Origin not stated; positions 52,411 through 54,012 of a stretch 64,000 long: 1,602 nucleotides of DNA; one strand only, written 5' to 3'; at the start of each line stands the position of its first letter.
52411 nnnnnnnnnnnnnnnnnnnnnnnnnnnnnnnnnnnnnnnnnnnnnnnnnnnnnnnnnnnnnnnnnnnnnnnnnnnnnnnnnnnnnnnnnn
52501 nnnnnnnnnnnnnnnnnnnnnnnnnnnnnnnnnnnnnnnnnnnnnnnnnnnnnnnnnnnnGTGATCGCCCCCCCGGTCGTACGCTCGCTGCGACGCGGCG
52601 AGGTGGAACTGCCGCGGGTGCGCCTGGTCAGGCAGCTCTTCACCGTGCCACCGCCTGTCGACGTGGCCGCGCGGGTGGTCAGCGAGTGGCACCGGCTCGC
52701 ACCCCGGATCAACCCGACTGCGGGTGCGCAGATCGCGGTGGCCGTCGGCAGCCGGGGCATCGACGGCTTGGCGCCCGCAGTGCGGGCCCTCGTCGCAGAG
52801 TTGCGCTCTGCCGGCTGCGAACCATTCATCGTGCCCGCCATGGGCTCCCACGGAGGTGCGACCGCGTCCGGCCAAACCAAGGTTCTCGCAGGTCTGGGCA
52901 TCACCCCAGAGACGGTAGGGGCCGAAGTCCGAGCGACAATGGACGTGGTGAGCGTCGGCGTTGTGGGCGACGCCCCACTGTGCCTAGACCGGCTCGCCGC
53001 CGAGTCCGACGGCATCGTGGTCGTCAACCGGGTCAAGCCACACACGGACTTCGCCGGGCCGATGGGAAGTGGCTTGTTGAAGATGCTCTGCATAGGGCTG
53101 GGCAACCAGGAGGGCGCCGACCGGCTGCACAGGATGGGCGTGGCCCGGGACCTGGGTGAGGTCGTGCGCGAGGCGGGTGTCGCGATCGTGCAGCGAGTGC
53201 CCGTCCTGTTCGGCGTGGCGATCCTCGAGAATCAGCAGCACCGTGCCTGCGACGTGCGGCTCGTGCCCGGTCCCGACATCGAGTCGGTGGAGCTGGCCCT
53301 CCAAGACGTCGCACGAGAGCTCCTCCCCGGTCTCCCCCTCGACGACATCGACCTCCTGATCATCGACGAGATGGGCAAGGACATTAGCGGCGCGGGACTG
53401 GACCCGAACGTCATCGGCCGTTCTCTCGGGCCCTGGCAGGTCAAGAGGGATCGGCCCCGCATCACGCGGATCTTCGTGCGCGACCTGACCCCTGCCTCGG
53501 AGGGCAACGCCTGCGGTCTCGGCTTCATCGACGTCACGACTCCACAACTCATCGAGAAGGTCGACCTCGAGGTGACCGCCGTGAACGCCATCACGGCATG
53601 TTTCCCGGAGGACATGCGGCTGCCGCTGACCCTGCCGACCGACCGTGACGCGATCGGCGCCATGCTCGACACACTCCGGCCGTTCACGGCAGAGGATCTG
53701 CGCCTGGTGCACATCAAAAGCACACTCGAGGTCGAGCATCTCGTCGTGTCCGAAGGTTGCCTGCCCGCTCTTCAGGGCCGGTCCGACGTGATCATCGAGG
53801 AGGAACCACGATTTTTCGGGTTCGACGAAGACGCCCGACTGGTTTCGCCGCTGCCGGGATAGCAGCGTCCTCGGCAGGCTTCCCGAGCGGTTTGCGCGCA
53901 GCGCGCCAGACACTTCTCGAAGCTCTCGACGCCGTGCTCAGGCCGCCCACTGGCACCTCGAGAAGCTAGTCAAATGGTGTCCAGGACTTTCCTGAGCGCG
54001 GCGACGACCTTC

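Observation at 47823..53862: Canonical hutU locked into an operon with aconitase X (DUF521 plus DUF126) and a LarA-like DUF2088 protein behind an NCS1 permease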

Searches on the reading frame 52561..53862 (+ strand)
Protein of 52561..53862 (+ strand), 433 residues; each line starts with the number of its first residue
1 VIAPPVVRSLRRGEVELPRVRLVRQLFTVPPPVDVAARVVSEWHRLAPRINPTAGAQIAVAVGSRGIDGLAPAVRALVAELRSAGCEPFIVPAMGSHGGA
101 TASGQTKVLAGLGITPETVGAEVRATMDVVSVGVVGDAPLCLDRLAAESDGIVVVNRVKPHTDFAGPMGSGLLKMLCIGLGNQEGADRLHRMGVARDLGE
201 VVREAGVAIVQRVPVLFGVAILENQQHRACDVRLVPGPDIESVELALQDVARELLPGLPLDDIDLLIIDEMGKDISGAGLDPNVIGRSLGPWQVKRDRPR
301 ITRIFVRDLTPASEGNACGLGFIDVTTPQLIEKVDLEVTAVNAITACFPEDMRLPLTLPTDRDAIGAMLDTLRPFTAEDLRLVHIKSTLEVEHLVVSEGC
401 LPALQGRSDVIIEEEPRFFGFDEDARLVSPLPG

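Call 3: search_protein_families(library=pfam, proteins=[window:52561-53862:+], max_evalue=0.01)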
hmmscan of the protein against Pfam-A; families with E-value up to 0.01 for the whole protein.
window:52561-53862:+ (433 aa): 2 families
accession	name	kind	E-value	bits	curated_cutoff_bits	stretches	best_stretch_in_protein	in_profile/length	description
PF04015.17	DUF362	-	0.00032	21.3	24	1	73-226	22-172/200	Domain of unknown function (DUF362)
PF09861.14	Lar_N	-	0.00062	19.5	23.3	1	74-192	74-194/204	Lactate racemase N-terminal domain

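Call 9: search_protein_families(library=ncbifam, proteins=[window:52561-53862:+], max_evalue=0.01)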
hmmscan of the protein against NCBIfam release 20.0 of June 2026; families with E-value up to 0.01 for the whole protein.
window:52561-53862:+ (433 aa): 2 families
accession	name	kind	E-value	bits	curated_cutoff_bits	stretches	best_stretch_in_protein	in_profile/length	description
NF052515.1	NPN_iso_grp_22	equivalog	8.6e-138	459.5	400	1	17-404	1-389/392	nickel pincer cofactor-dependent isomerase, group 22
NF052593.1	NPN_racem_MAR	equivalog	0.00015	20.4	500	1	74-193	78-199/415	nickel-dependent malate racemase, LarAH6 family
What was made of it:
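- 52561..53862 (+): LarA homolog of group 22 (433 aa), a probable NPN-dependent 2-hydroxy-acid racemase/epimerase. NF052515 459.5 bits (cutoff 400) (call 9).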

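Call 20: find_homologous_proteins(query=window:52561-53862:+, max_evalue=0.00001)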
Query window:52561-53862:+ (433 aa): 7618 proteins with E <= 0.00001 among 8000 candidates; the best 120 are listed.
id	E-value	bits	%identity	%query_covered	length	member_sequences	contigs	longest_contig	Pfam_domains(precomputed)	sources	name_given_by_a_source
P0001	1.3e-278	942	100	100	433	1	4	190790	-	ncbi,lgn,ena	ncbi:MAG: DUF362 domain-containing protein [Acidimicrobiales bacterium]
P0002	3.4e-278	940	100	100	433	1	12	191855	-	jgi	jgi:hypothetical protein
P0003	1.2e-277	939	100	100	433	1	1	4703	-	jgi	-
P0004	4.5e-276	933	99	100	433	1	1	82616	-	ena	-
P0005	4.6e-276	933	99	100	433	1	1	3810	-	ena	-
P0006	1.0e-275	932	99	100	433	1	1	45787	-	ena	-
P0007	1.5e-275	932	99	100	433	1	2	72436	-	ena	-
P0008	1.7e-275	932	99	100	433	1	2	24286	-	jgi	-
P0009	2.5e-275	931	99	100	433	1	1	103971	-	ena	-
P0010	4.0e-275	930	98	100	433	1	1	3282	-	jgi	-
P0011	5.8e-275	930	98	100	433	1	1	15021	-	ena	-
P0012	3.1e-274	927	99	100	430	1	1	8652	-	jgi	-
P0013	9.0e-267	903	99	97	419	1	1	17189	-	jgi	jgi:hypothetical protein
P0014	3.0e-266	901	98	97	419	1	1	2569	-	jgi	jgi:hypothetical protein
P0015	2.1e-240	816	87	100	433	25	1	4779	-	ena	-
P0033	1.3e-218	744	81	100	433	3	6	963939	-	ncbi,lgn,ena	ncbi:MAG: DUF362 domain-containing protein [Acidimicrobiales bacterium]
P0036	1.0e-207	708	76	100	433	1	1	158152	-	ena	-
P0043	4.0e-190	650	70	99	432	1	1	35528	-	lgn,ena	-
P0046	1.8e-186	638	69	100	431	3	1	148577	-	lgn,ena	-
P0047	1.4e-181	622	67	99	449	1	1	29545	-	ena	-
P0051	1.1e-166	573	63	99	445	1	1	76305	PF09861.15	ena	-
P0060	8.5e-162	557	60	100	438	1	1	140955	-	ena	-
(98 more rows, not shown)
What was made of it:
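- Checked: A database protein of 433 aa is 100% identical over the full length, which supports the GTG start (call 20).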

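Call 22: find_related_loci(query=A1, collection=genome_contigs, flank=10000)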
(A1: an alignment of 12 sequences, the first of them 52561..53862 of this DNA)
Query A1 (433 aa) in genome_contigs; peptide patterns used: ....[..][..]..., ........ (x = any residue, [..] = any of these).
599 stretches matched a pattern (row limit reached: there are more); 527 encode a relative of the query (tblastn E <= 1e-3); the best 80 are kept; 80 distinct loci.
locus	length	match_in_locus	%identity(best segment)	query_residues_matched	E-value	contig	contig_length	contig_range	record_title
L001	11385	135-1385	53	15-431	3e-143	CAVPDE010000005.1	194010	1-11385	MAG: uncultured delta proteobacterium isolate MFD00032.bin.1.156 genome assembly, contig: contig_117416, whole genome sh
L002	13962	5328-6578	59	17-433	4e-143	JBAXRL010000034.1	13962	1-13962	MAG: Actinomycetes bacterium isolate ELA582 MAG582_34, whole genome shotgun sequence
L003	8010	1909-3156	53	14-429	1e-137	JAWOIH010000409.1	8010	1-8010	MAG: Candidatus Desulfacyla sp. isolate CWP5-2.bin.153 k191_3310599, whole genome shotgun sequence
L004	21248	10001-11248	50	14-428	2e-131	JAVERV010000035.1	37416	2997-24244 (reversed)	MAG: Desulfobacterium sp. isolate BF1_31 scaffold_1439_c1_biofilm_2017, whole genome shotgun sequence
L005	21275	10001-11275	50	8-431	2e-130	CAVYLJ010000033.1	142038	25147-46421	MAG: uncultured delta proteobacterium isolate MFD01299.bin.2.76 genome assembly, contig: contig_6031, whole genome shotg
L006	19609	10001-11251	51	12-428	2e-129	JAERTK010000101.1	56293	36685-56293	MAG: Desulfobacteraceae bacterium isolate BH30 c_000000002427, whole genome shotgun sequence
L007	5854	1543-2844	53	1-433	3e-129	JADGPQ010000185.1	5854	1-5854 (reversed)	MAG: Thermoleophilia bacterium isolate Chersky.21_4 contig-100_10156, whole genome shotgun sequence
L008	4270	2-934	55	121-431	2e-102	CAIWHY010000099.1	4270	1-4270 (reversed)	MAG: uncultured Thermoleophilia bacterium isolate Umea3_bin-0017 genome assembly, contig: bin-0017:099/568, whole genome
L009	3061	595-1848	45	13-429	5e-104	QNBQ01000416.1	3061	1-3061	MAG: Candidatus Poribacteria bacterium isolate B28_G17 B28_Guay17_scaffold_22625, whole genome shotgun sequence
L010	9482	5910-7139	43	10-417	3e-101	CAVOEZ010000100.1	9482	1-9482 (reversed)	MAG: Latescibacteria bacterium UBA2968 isolate CBN3_331.40 genome assembly, contig: Ga0302139_10002218, whole genome sho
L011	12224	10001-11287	44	8-433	1e-99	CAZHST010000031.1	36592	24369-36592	MAG TPA_asm: uncultured bacterium isolate binchicken_co30_163 genome assembly, contig: NODE_1015_length_36592_cov_17.689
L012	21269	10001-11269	41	7-427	1e-99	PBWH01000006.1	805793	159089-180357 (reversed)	MAG: Gemmatimonadetes bacterium isolate RS821 1231, whole genome shotgun sequence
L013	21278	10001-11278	42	4-427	2e-99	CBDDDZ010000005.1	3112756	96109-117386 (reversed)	MAG: Candidatus Latescibacterota bacterium isolate 2fef8444-24d4-470e-a0f0-8c307ac56c94 genome assembly, contig: contig_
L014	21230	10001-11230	42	15-422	4e-98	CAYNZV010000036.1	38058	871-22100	MAG TPA_asm: uncultured Gemmatimonadaceae bacterium isolate SRP092796_co6_206 genome assembly, contig: NODE_683_length_3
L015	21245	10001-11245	42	10-422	5e-98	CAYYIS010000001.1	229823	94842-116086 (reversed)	MAG TPA_asm: uncultured Gemmatimonadota bacterium isolate SRP077602_co4_478 genome assembly, contig: NODE_17_length_2298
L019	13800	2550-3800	42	15-430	2e-97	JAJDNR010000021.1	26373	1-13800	MAG: Desulfofustis sp. isolate ALSabin.142 k141_4064596, whole genome shotgun sequence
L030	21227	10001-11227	42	11-417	7e-95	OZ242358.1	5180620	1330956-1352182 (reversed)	MAG: Candidatus Latescibacterota bacterium isolate bac68e43-bb0c-4055-920f-ab3f04e5d652 genome assembly, chromosome: 1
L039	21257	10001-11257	41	14-429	9e-94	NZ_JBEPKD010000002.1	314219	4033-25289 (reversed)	Halalkalibacter oceani strain DSM 100579 Ga0480542_02, whole genome shotgun sequence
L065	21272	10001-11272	41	11-427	7e-90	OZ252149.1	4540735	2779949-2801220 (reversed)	MAG: Candidatus Latescibacterota bacterium isolate 5250bc21-db7e-4a39-8016-0dfc5ffc07cb genome assembly, chromosome: 1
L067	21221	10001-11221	40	14-422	6e-90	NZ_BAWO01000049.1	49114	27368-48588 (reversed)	Parageobacillus caldoxylosilyticus NBRC 107762, whole genome shotgun sequence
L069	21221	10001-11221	40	14-422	6e-90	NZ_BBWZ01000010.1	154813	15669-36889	Aneurinibacillus tyrosinisolvens strain LL-002, whole genome shotgun sequence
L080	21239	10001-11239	38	15-427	3e-89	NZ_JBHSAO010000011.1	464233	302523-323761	Oceanobacillus longus strain IBRC-M 10703 platanus_K_25_97_11, whole genome shotgun sequence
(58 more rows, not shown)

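Call 23: search_solved_structures(query=A1, max_evalue=1, show_alignments=2)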
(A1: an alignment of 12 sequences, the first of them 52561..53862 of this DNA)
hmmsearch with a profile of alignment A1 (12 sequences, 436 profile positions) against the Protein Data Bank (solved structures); distinct sequences matched with E-value up to 1: 1.
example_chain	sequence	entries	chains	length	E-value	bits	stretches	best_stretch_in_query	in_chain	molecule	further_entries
4nar_A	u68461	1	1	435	0.6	11.8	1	136-213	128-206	Putative uronate isomerase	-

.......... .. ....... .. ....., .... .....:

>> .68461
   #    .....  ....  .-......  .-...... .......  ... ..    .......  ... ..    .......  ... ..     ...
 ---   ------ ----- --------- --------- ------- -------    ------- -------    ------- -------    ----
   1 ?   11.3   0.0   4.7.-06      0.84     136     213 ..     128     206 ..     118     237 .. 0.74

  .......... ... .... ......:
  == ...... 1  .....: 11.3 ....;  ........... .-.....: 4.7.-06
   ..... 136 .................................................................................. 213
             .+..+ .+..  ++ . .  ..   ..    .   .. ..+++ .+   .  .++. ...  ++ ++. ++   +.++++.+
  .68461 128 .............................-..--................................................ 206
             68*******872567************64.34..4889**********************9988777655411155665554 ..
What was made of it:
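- Tried and rejected: The only hit was a marginal match to 4nar (E = 0.6) (call 23).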

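Call 25: find_encoding_contigs(protein=P0033, flank=10000, max_places=2)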
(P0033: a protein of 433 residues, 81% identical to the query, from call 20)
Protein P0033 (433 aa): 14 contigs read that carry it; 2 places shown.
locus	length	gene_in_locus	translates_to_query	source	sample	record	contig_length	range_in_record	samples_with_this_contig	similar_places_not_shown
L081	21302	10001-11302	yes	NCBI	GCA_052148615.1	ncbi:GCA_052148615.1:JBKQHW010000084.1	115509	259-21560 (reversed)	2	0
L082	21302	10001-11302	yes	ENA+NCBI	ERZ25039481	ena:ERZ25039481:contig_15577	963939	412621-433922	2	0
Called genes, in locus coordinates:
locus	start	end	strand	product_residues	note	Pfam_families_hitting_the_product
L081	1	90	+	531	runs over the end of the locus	PF00909:Ammonium_transp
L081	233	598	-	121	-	-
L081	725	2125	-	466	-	-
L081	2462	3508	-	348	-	-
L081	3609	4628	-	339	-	-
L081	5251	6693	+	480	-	PF02133:Transp_cyt_pur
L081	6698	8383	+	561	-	PF17391:Urocanase_N, PF01175:Urocanase, PF17392:Urocanase_C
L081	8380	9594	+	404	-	PF04412:AcnX, PF28403:AcnX_2nd, PF28406:AcnX_3rd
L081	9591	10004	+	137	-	PF01989:AcnX_swivel_put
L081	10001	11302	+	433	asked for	-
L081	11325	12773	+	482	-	PF07837:FTCD_N, PF02971:FTCD, PF04961:FTCD_C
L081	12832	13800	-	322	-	PF01925:TauE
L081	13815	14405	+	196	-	PF00156:Pribosyltran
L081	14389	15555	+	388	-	PF00988:CPSase_sm_chain, PF00117:GATase, PF07722:Peptidase_C26 (faint)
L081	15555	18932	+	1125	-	PF25596:CPSase_L_D1, PF02786:CPSase_L_D2, PF15632:ATPgrasp_Ter (faint), PF02787:CPSase_L_D3, PF25596:CPSase_L_D1, PF02786:CPSase_L_D2, PF02222:ATP-grasp (weak), PF02142:MGS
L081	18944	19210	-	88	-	-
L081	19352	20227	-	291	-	-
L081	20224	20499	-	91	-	-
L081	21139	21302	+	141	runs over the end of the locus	PF02142:MGS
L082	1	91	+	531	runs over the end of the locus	PF00909:Ammonium_transp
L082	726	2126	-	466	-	-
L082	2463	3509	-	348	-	-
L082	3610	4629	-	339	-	-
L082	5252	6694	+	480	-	PF02133:Transp_cyt_pur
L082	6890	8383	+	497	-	PF17391:Urocanase_N, PF01175:Urocanase, PF17392:Urocanase_C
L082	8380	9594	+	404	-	PF04412:AcnX, PF28403:AcnX_2nd, PF28406:AcnX_3rd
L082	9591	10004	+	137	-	PF01989:AcnX_swivel_put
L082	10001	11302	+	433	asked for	-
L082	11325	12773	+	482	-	PF07837:FTCD_N, PF02971:FTCD, PF04961:FTCD_C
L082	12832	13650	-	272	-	PF01925:TauE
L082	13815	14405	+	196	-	PF00156:Pribosyltran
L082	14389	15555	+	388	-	PF00988:CPSase_sm_chain, PF00117:GATase, PF07722:Peptidase_C26 (faint)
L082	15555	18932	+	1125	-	PF25596:CPSase_L_D1, PF02786:CPSase_L_D2, PF15632:ATPgrasp_Ter (faint), PF02787:CPSase_L_D3, PF25596:CPSase_L_D1, PF02786:CPSase_L_D2, PF02222:ATP-grasp (weak), PF02142:MGS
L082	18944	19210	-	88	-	-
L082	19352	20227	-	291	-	-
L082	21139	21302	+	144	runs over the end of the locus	PF02142:MGS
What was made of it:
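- There is no hutI in the operon, and FtcD, the step after HutI, is adjacent (calls 3, 25).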

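Call 26: find_encoding_contigs(protein=P0046, flank=10000, max_places=2)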
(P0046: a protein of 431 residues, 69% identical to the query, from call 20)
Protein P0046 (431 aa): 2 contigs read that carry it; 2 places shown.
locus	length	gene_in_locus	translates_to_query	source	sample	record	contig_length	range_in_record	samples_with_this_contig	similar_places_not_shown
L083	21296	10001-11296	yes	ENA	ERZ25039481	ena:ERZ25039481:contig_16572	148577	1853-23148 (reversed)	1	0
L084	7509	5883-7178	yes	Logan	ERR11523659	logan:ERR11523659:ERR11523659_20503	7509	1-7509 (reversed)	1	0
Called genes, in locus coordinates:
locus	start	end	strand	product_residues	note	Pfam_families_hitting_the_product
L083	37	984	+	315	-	PF00294:PfkB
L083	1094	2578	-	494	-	PF09594:GT87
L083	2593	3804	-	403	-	PF04188:Mannosyl_trans2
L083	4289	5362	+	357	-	PF03663:Glyco_hydro_76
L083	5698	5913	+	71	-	PF01070:FMN_dh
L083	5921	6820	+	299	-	PF01070:FMN_dh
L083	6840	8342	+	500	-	PF00221:Lyase_aromatic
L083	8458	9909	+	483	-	PF02133:Transp_cyt_pur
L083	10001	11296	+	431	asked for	-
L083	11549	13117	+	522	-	PF03734:YkuD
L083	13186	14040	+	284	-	PF13354:Beta-lactamase2 (weak)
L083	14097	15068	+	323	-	PF00892:EamA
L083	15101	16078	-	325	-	PF00027:cNMP_binding, PF07883:Cupin_2 (faint), PF00027:cNMP_binding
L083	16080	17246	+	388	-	-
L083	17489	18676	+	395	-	-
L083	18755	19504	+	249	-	-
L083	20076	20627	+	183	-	PF01323:DSBA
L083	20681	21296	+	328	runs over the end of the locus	PF00248:Aldo_ket_red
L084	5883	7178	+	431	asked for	-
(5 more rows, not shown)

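Call 27: find_encoding_contigs(protein=P0060, flank=10000, max_places=2)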
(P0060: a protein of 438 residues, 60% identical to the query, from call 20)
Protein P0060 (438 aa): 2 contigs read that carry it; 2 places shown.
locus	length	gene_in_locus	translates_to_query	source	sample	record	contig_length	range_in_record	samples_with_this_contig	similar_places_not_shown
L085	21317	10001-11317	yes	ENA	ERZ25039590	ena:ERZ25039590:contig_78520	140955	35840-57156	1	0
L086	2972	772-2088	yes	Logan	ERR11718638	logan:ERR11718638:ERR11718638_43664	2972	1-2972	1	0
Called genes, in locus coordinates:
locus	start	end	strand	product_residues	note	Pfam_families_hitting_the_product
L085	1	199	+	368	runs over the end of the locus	PF00155:Aminotran_1_2, PF00266:Aminotran_5 (faint), PF01041:DegT_DnrJ_EryC1 (weak), PF01053:Cys_Met_Meta_PP (faint), PF04864:Alliinase_C (weak)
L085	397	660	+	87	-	PF13683:rve_3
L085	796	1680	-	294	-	PF00753:Lactamase_B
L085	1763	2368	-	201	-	PF12844:HTH_19, PF13560:HTH_31, PF01381:HTH_3, PF13443:HTH_26, PF07883:Cupin_2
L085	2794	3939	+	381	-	PF00155:Aminotran_1_2, PF00266:Aminotran_5 (weak), PF01053:Cys_Met_Meta_PP (weak)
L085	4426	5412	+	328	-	PF00497:SBP_bac_3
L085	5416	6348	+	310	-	PF00528:BPD_transp_1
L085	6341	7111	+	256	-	PF02463:SMC_N, PF00005:ABC_tran, PF13304:AAA_21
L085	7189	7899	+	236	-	PF02754:CCG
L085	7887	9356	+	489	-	PF02589:LUD_dom, PF13187:Fer4_9 (faint), PF13183:Fer4_8, PF11870:LutB_C (weak)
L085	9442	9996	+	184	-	PF02589:LUD_dom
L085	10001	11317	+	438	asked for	-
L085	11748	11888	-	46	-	-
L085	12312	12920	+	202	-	-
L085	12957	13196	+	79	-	-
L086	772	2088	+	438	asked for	-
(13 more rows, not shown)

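Call 41: search_protein_families(library=pfam, proteins=[L039:11263-12225:+, L012:8840-9997:+, L019:4673-5449:+, L067:7389-8663:+, L039:15574-16638:+, L080:7262-7759:+, L030:7001-8458:+, L015:8635-10005:+, L065:9130-9936:+, L069:12425-14632:+], max_evalue=0.001)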
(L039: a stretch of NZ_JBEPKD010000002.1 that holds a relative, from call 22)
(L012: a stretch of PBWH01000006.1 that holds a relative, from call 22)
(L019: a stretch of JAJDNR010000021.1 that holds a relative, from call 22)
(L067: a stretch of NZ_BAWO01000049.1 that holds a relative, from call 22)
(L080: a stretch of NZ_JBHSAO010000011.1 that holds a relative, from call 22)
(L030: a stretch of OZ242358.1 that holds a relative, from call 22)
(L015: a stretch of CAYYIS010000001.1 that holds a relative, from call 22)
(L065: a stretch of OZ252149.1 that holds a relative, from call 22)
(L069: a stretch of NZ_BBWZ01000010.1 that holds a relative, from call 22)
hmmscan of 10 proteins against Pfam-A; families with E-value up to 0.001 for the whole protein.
L039:11263-12225:+ (320 aa): 2 families
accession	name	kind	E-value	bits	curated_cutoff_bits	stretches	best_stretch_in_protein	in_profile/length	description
PF02826.25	2-Hacid_dh_C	-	2.7e-56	190.2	25.1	1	109-283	1-178/178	D-isomer specific 2-hydroxyacid dehydrogenase, NAD binding domain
PF00389.36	2-Hacid_dh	-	2.9e-18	66.3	24.6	1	13-314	6-133/134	D-isomer specific 2-hydroxyacid dehydrogenase, catalytic domain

L012:8840-9997:+ (385 aa): 3 families
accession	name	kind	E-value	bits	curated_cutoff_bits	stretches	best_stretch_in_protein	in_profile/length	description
PF25137.1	ADH_Fe_C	-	5.8e-59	199.5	27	1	191-384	2-193/194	Fe-containing alcohol dehydrogenase family, C-terminal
PF00465.25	Fe-ADH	-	1.2e-46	158.8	31.3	1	12-178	1-167/168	Iron-containing alcohol dehydrogenase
PF13685.12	Fe-ADH_2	-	2.3e-09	37.9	28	1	17-112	2-95/149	Iron-containing alcohol dehydrogenase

L019:4673-5449:+ (258 aa): 4 families
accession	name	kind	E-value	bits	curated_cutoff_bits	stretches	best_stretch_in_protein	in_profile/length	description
PF01614.24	IclR_C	-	9.5e-48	162.5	24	1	82-251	4-173/174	Bacterial transcriptional regulator IclR C-terminal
PF09339.16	HTH_IclR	-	3.4e-10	40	22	1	14-60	2-49/52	IclR helix-turn-helix domain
PF01978.25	TrmB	-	5.9e-06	26.5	25.6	1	23-65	16-58/68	Sugar-specific transcriptional regulator TrmB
PF12802.13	MarR_2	-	0.00013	22.5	27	1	20-60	10-51/61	MarR family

L067:7389-8663:+ (424 aa): 2 families
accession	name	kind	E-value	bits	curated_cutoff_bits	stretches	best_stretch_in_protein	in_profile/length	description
PF06808.19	DctM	-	1.7e-129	432.7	23.8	1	6-415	1-413/413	Tripartite ATP-independent periplasmic transporter, DctM component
PF03600.22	CitMHS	-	0.00019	21.1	31.9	1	276-412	41-179/336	Citrate transporter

L039:15574-16638:+ (354 aa): 1 family
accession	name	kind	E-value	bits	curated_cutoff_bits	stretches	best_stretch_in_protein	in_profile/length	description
PF03480.18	DctP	-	1e-83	281.5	23.4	1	58-331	2-277/286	Bacterial extracellular solute-binding protein, family 7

L080:7262-7759:+ (165 aa): 1 family
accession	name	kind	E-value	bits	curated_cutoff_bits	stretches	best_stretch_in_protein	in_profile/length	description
PF04290.18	DctQ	-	1e-37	129.4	28.3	1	23-154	1-131/132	Tripartite ATP-independent periplasmic transporters, DctQ component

L030:7001-8458:+ (485 aa): 2 families
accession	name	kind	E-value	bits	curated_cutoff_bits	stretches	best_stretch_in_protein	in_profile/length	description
PF02769.27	AIRS_C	-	1.8e-23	83.9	23.1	1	303-458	1-148/156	AIR synthase related protein, C-terminal domain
PF00586.29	AIRS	-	5.2e-21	75.6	24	1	184-291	1-112/112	AIR synthase related protein, N-terminal domain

L015:8635-10005:+ (456 aa): 2 families
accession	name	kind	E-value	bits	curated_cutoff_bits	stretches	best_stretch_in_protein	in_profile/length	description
PF01565.28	FAD_binding_4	-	3.1e-37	127.8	26.4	1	35-173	1-138/139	FAD binding domain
PF02913.24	FAD-oxidase_C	-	3.3e-17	63.5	21.2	1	211-451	2-247/248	FAD linked oxidases, C-terminal domain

L065:9130-9936:+ (268 aa): 4 families
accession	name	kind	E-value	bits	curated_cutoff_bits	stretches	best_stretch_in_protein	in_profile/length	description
PF13561.12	adh_short_C2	-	8.6e-69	232.1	27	1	34-266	6-236/236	Enoyl-(Acyl carrier protein) reductase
PF00106.31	adh_short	-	7.8e-61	205.4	26.6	1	28-218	4-194/195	short chain dehydrogenase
PF08659.16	KR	-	1.2e-13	51.8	22.6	1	28-175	4-151/180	KR domain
PF23441.1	SDR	-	7e-06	26.1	27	1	22-264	5-254/258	SDR-like rossmann domain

L069:12425-14632:+ (735 aa): 2 families
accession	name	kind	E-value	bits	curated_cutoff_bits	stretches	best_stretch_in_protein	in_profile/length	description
PF00920.27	ILVD_EDD_N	-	5.7e-35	121.4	27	2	76-166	14-104/316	Dihydroxy-acid/6-phosphogluconate dehydratase N-terminal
PF24877.1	ILV_EDD_C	-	1.8e-26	93.2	27.7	1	549-651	54-153/191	Dihydroxy-acid/6-phosphogluconate dehydratase C-terminal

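Call 42: search_protein_families(library=ncbifam, proteins=[L083:6840-8342:+, L083:5921-6820:+], max_evalue=0.00001)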
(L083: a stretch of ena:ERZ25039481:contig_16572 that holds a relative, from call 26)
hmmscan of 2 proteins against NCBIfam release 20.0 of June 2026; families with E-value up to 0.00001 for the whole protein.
L083:6840-8342:+ (500 aa): 8 families
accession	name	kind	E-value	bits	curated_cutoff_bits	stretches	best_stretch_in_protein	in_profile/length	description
NF006871.0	PRK09367.1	subfamily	1.4e-166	555.1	524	1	2-498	4-496/505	histidine ammonia-lyase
TIGR01225.1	hutH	equivalog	4.4e-160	533.5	539.15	1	2-499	1-494/506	histidine ammonia-lyase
TIGR03832.1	Tyr_2_3_mutase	equivalog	1.1e-115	387.1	501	2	4-265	1-263/507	tyrosine 2,3-aminomutase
TIGR04475.1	Phe_D_beta_mut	equivalog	4.6e-110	368.7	800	2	269-492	287-507/510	phenylalanine aminomutase (D-beta-phenylalanine forming)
NF053541.1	FlxA_rubin_TAL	equivalog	4.2e-89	299.3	700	1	10-493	2-495/498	flexirubin biosynthesis tyrosine ammonia-lyase FlxA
NF041222.1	BagA_FevW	exception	9.3e-88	295.1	1000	1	3-500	2-520/529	bagremycin/ferroverdin biosynthesis tyrosine ammonia-lyase BagA/FevW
TIGR01226.1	phe_am_lyase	equivalog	3.7e-72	243.7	519.15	1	1-458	32-504/680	phenylalanine ammonia-lyase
TIGR04473.1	taxol_Phe_23mut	exception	6.1e-40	137.1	1250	1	29-489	57-526/687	phenylalanine aminomutase (L-beta-phenylalanine forming)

L083:5921-6820:+ (299 aa): 5 families
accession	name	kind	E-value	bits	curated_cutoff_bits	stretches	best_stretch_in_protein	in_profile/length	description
NF008398.0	PRK11197.1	subfamily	1.1e-69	235.1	376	1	2-278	93-371/381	L-lactate dehydrogenase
NF033901.1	L_lactate_LldD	exception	2.5e-62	211.1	550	1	2-278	93-371/377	FMN-dependent L-lactate dehydrogenase LldD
TIGR03966.1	actino_HemFlav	equivalog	1.4e-47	162.2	470.85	1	2-279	94-374/385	pre-mycofactocin synthase MftD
TIGR02708.1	L_lactate_ox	equivalog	1.3e-35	123.1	645.5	2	124-278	200-354/367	L-lactate oxidase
TIGR02151.1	IPP_isom_2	equivalog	6e-08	32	281.3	1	200-279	253-331/338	type 2 isopentenyl-diphosphate Delta-isomerase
